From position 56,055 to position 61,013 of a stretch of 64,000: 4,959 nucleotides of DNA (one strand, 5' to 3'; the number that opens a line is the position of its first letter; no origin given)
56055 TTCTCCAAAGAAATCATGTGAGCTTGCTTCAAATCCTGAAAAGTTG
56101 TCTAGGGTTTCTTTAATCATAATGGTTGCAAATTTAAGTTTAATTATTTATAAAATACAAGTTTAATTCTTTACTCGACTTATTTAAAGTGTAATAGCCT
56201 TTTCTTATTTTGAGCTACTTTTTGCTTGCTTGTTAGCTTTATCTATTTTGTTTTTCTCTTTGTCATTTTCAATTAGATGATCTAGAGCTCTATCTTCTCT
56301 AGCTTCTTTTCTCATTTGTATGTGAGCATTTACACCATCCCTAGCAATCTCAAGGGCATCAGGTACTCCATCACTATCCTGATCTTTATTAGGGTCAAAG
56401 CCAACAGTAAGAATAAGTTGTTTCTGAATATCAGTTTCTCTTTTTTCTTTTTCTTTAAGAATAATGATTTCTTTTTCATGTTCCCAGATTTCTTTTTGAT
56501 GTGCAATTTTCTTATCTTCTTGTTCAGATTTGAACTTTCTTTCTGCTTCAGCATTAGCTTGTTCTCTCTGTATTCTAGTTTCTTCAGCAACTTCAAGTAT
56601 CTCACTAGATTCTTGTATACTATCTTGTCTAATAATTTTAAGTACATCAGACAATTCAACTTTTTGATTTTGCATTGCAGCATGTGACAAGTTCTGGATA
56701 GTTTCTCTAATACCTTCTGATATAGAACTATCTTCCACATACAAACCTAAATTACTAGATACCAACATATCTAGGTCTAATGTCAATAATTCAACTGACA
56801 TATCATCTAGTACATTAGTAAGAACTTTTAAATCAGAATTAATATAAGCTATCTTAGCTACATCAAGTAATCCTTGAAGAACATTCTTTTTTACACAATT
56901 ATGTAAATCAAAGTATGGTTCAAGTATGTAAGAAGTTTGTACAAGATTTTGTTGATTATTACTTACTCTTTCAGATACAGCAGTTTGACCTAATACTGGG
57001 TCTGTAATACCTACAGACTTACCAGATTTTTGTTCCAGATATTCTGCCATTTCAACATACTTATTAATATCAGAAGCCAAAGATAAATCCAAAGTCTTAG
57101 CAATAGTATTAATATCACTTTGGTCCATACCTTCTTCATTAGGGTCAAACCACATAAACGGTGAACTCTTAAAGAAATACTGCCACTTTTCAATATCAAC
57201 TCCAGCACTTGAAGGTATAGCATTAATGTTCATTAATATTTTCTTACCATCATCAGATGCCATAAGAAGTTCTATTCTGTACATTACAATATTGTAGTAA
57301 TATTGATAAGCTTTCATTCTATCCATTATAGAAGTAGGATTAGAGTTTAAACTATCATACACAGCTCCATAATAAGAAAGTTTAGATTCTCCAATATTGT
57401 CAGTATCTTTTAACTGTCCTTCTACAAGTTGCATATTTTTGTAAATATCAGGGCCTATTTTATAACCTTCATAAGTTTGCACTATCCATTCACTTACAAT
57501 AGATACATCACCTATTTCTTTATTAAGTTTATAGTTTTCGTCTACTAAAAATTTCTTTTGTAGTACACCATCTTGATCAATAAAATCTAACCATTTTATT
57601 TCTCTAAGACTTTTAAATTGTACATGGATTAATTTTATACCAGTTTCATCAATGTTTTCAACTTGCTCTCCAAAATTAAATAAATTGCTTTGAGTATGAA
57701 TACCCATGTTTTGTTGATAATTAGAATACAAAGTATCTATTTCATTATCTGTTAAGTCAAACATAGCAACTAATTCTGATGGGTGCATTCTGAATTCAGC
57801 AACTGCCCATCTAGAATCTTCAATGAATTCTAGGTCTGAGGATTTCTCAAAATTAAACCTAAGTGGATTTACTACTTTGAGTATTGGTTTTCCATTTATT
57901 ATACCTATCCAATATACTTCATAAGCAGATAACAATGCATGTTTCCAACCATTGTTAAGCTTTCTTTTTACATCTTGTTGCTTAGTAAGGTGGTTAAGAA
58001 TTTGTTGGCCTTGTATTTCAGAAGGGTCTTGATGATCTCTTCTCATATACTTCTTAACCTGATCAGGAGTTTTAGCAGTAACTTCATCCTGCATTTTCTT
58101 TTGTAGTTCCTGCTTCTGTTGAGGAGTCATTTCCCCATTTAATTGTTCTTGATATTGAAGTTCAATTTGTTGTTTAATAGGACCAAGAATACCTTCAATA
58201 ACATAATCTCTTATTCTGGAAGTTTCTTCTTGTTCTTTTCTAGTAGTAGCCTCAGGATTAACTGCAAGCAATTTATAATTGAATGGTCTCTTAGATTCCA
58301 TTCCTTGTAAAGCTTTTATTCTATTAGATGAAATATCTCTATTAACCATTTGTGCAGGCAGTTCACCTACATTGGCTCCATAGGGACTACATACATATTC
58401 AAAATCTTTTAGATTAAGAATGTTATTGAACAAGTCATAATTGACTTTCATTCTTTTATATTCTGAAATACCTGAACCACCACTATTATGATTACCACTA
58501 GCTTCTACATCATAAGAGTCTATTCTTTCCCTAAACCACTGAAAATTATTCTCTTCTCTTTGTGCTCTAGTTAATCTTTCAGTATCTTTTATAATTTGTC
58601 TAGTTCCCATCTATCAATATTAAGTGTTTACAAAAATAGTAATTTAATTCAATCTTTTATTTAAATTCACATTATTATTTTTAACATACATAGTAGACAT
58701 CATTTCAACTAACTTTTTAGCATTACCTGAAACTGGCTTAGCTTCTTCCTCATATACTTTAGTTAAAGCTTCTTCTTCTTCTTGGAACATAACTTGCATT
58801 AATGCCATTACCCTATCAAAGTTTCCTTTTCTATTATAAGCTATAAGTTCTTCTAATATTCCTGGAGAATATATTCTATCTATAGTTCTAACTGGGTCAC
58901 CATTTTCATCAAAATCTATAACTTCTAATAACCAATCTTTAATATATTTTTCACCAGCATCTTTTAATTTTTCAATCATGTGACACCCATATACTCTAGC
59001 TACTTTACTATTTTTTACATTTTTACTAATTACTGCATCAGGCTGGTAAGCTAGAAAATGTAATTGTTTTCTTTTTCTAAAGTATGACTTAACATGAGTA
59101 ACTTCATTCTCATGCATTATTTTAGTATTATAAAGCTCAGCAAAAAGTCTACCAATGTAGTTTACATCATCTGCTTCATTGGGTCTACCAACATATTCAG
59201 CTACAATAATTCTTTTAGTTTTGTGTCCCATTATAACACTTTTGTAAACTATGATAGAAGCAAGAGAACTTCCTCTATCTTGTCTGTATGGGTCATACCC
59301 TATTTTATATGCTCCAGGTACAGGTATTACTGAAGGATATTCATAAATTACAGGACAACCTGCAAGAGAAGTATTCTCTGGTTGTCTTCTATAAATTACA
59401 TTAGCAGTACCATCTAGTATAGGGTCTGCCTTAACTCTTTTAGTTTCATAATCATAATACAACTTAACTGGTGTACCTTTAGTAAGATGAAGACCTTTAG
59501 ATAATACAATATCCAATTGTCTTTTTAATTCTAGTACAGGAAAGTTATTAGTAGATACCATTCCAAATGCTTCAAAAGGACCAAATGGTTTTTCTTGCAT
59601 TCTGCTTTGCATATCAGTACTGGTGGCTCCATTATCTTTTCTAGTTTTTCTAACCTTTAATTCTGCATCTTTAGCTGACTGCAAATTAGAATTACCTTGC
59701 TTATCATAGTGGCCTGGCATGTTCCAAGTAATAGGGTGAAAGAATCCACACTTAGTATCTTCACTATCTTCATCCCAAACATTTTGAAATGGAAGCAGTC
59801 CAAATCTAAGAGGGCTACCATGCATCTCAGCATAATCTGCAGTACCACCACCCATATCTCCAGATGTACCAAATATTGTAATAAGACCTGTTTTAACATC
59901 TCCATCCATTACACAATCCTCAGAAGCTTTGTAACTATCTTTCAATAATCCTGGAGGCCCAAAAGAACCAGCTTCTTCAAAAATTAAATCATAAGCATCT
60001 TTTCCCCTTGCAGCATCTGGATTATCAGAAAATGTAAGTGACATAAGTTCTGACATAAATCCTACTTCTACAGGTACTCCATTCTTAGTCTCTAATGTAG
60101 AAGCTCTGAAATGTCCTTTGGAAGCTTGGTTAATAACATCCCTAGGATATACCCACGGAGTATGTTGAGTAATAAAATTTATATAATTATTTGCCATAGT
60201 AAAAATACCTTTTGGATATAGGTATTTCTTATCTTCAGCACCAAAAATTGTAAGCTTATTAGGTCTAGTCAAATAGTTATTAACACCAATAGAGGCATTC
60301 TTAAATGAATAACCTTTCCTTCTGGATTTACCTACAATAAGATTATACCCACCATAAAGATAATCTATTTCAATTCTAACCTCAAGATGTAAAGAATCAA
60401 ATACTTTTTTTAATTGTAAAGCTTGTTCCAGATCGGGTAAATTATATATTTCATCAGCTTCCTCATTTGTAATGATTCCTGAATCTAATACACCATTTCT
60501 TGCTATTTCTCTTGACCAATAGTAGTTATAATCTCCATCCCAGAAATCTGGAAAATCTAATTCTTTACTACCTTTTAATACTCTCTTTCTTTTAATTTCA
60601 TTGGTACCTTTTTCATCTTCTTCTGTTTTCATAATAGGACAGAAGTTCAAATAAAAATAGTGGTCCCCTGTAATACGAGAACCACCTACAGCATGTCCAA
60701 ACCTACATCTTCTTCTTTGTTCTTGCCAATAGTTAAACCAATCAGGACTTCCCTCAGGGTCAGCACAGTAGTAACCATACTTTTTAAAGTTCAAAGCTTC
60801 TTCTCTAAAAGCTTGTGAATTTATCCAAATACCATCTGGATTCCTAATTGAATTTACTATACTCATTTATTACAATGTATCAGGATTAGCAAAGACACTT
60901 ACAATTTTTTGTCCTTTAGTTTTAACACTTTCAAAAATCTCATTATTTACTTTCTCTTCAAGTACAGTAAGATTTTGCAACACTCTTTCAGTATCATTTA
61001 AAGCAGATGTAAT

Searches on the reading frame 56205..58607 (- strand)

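Call 38: search_protein_families(library=phrogs, proteins=[window:56205-58607:-], max_evalue=0.00001)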
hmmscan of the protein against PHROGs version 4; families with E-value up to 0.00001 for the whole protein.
window:56205-58607:- (800 aa): 1 family
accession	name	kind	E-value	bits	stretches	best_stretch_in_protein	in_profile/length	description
phrog_6547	-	head and packaging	2.6e-197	658.5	1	8-799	10-804/827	portal protein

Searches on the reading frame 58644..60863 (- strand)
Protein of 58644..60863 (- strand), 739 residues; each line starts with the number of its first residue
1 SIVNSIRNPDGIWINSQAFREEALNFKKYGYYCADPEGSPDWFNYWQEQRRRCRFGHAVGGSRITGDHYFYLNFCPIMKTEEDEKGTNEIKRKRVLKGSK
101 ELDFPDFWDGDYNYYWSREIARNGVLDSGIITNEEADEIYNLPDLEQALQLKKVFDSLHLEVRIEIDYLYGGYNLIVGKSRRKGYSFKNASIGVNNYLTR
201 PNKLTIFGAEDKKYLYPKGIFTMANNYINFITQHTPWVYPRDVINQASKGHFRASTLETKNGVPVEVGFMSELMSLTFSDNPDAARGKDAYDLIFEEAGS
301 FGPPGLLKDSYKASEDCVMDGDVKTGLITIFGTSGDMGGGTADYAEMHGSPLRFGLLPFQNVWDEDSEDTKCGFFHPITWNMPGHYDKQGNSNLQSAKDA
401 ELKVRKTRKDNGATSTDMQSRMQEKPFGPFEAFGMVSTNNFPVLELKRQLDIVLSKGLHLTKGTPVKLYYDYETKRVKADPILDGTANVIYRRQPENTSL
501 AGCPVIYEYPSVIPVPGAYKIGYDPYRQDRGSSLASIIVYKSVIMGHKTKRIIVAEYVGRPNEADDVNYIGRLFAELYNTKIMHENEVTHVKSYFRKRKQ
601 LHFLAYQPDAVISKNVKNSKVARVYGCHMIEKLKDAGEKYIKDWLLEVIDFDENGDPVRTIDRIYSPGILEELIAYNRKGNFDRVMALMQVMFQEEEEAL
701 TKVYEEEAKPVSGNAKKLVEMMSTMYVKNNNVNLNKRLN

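Call 38: search_protein_families(library=phrogs, proteins=[window:58644-60863:-], max_evalue=0.00001)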
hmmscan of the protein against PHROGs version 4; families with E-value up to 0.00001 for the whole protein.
window:58644-60863:- (739 aa): 1 family
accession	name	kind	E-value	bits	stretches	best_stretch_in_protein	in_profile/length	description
phrog_6681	-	head and packaging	2.1e-225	751.4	1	5-730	17-754/758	terminase large subunit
